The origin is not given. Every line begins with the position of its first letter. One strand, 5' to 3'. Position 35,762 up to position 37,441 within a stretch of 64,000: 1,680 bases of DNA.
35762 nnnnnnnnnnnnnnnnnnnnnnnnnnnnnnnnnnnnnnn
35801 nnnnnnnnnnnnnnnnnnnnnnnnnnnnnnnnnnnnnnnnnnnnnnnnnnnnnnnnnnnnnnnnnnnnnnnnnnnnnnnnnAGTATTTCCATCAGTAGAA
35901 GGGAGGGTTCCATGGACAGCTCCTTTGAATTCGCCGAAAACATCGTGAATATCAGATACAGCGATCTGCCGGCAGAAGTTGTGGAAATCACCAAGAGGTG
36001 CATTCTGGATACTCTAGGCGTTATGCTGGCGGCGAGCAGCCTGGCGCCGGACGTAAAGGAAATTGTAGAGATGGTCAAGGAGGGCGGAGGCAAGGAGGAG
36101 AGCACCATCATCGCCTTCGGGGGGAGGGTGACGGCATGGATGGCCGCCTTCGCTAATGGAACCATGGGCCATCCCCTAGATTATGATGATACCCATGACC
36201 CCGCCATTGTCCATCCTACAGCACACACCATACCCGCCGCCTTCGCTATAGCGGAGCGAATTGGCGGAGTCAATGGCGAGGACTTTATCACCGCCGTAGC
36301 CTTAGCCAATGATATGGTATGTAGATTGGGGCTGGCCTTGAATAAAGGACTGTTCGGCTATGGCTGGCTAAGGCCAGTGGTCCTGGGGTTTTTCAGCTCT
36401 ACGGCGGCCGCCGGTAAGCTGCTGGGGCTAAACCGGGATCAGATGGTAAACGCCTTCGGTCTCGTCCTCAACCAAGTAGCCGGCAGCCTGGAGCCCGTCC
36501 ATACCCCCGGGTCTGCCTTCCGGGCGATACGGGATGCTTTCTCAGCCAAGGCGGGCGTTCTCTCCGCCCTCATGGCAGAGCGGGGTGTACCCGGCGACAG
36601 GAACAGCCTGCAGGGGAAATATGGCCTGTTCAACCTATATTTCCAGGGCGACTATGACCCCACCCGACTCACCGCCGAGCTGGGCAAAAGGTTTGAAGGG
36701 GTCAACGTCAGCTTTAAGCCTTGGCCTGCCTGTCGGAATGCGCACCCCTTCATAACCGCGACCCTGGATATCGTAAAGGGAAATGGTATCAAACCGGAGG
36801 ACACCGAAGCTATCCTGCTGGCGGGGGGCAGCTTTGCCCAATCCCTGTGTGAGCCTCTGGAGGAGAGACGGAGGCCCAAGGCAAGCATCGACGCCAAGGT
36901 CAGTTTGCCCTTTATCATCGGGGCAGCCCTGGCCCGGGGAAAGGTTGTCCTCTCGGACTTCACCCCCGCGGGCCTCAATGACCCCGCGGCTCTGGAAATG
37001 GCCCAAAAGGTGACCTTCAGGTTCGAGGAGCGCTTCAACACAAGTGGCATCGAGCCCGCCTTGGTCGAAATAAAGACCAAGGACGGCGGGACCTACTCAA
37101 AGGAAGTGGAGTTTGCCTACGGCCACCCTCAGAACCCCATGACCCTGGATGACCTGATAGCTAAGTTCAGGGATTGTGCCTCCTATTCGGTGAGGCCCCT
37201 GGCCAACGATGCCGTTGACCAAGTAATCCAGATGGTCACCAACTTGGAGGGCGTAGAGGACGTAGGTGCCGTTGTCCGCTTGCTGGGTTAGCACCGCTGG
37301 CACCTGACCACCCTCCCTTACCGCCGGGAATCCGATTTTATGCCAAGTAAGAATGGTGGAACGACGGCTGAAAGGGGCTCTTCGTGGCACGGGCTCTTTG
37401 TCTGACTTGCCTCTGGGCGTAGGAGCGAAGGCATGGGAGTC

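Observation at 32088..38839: Tandem duplicated, diverged glutamate-mutase-like B12 mutase pairs with a PrpD-family protein and GlmL chaperone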

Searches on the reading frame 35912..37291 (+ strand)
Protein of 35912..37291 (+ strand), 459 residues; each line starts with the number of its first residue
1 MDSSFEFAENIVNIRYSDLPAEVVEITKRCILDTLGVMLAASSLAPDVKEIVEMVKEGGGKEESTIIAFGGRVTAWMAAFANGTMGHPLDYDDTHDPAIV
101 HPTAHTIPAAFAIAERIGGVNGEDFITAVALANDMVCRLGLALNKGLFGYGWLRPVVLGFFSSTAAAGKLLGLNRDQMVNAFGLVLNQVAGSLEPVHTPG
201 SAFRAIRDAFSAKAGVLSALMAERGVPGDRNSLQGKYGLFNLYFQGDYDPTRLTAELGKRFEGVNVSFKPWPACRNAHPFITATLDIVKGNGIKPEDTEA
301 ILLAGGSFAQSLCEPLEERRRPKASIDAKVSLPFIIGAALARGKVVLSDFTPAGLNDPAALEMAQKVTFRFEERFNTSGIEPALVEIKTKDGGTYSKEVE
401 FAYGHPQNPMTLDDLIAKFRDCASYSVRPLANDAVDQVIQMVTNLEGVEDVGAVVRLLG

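Call 4: search_protein_families(library=pfam, proteins=[window:35912-37291:+])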
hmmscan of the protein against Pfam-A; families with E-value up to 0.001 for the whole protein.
window:35912-37291:+ (459 aa): 2 families
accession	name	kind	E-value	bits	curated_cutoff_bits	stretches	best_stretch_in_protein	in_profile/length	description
PF03972.19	MmgE_PrpD_N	-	2.8e-65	220.4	32.1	1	7-247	3-240/244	MmgE/PrpD N-terminal domain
PF19305.4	MmgE_PrpD_C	-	8.1e-29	101.1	32.1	1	271-428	1-157/173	MmgE/PrpD C-terminal domain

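Call 5: search_protein_families(library=ncbifam, proteins=[window:35912-37291:+])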
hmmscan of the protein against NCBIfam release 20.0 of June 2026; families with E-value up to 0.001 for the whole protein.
window:35912-37291:+ (459 aa): 3 families
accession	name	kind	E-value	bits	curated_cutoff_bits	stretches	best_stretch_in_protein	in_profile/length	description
NF042438.1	PrpD_hiGCgrampos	equivalog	2.7e-13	49.3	950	1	19-229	35-241/499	2-methylcitrate dehydratase PrpD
NF006943.0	PRK09425.1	equivalog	8.9e-12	44.5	575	1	21-438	31-459/480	bifunctional 2-methylcitrate dehydratase/aconitate hydratase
TIGR02330.1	prpD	equivalog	6.2e-09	35.1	458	1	21-421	19-430/468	2-methylcitrate dehydratase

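Call 26: search_solved_structures(query=window:35912-37291:+, max_evalue=0.00001)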
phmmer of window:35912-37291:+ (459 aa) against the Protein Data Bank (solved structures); distinct sequences matched with E-value up to 0.00001: 12.
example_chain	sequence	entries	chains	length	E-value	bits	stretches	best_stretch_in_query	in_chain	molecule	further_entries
2hp3_A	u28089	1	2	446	1.1e-37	133.5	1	7-426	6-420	IDS-epimerase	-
2hp0_A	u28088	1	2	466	1.3e-37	133.3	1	7-426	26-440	IDS-epimerase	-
12vt_A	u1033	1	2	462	8.6e-30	107.5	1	6-458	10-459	Cis-aconitate decarboxylase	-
12vw_A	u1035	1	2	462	1e-29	107.3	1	6-458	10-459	Cis-aconitate decarboxylase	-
12ux_A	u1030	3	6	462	1.4e-29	106.8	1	6-458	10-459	Cis-aconitate decarboxylase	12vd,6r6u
12vq_A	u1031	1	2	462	1.8e-28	103.1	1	6-458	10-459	Cis-aconitate decarboxylase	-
7br9_A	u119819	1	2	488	1.7e-27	99.9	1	7-458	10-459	Cis-aconitate decarboxylase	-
6r6t_A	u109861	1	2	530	2.3e-27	99.5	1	7-458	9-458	Cis-aconitate decarboxylase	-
7bra_A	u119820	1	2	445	6.3e-25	91.5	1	23-353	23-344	Bacillus subtilis IRG1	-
7e9d_A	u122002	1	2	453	1.7e-23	86.8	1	23-353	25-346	IRG1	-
5mvi_E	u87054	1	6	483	3.2e-07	33.1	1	24-419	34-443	2-methylcitrate dehydratase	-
1szq_A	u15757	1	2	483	7.3e-06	28.6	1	24-368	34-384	2-methylcitrate dehydratase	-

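Call 42: search_solved_structures(query=window:35912-37291:+, max_evalue=1e-20, show_alignments=3)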
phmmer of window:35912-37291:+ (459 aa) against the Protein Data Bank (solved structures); distinct sequences matched with E-value up to 1e-20: 10.
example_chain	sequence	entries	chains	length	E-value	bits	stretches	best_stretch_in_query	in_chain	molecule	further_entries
2hp3_A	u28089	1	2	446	1.1e-37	133.5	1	7-426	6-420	IDS-epimerase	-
2hp0_A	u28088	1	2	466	1.3e-37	133.3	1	7-426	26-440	IDS-epimerase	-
12vt_A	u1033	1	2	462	8.6e-30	107.5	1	6-458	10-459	Cis-aconitate decarboxylase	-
12vw_A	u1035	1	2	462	1e-29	107.3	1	6-458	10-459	Cis-aconitate decarboxylase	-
12ux_A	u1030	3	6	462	1.4e-29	106.8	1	6-458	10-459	Cis-aconitate decarboxylase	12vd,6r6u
12vq_A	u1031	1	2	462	1.8e-28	103.1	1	6-458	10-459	Cis-aconitate decarboxylase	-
7br9_A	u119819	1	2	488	1.7e-27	99.9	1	7-458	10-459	Cis-aconitate decarboxylase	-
6r6t_A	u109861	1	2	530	2.3e-27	99.5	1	7-458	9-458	Cis-aconitate decarboxylase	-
7bra_A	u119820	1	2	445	6.3e-25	91.5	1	23-353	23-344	Bacillus subtilis IRG1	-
7e9d_A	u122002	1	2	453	1.7e-23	86.8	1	23-353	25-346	IRG1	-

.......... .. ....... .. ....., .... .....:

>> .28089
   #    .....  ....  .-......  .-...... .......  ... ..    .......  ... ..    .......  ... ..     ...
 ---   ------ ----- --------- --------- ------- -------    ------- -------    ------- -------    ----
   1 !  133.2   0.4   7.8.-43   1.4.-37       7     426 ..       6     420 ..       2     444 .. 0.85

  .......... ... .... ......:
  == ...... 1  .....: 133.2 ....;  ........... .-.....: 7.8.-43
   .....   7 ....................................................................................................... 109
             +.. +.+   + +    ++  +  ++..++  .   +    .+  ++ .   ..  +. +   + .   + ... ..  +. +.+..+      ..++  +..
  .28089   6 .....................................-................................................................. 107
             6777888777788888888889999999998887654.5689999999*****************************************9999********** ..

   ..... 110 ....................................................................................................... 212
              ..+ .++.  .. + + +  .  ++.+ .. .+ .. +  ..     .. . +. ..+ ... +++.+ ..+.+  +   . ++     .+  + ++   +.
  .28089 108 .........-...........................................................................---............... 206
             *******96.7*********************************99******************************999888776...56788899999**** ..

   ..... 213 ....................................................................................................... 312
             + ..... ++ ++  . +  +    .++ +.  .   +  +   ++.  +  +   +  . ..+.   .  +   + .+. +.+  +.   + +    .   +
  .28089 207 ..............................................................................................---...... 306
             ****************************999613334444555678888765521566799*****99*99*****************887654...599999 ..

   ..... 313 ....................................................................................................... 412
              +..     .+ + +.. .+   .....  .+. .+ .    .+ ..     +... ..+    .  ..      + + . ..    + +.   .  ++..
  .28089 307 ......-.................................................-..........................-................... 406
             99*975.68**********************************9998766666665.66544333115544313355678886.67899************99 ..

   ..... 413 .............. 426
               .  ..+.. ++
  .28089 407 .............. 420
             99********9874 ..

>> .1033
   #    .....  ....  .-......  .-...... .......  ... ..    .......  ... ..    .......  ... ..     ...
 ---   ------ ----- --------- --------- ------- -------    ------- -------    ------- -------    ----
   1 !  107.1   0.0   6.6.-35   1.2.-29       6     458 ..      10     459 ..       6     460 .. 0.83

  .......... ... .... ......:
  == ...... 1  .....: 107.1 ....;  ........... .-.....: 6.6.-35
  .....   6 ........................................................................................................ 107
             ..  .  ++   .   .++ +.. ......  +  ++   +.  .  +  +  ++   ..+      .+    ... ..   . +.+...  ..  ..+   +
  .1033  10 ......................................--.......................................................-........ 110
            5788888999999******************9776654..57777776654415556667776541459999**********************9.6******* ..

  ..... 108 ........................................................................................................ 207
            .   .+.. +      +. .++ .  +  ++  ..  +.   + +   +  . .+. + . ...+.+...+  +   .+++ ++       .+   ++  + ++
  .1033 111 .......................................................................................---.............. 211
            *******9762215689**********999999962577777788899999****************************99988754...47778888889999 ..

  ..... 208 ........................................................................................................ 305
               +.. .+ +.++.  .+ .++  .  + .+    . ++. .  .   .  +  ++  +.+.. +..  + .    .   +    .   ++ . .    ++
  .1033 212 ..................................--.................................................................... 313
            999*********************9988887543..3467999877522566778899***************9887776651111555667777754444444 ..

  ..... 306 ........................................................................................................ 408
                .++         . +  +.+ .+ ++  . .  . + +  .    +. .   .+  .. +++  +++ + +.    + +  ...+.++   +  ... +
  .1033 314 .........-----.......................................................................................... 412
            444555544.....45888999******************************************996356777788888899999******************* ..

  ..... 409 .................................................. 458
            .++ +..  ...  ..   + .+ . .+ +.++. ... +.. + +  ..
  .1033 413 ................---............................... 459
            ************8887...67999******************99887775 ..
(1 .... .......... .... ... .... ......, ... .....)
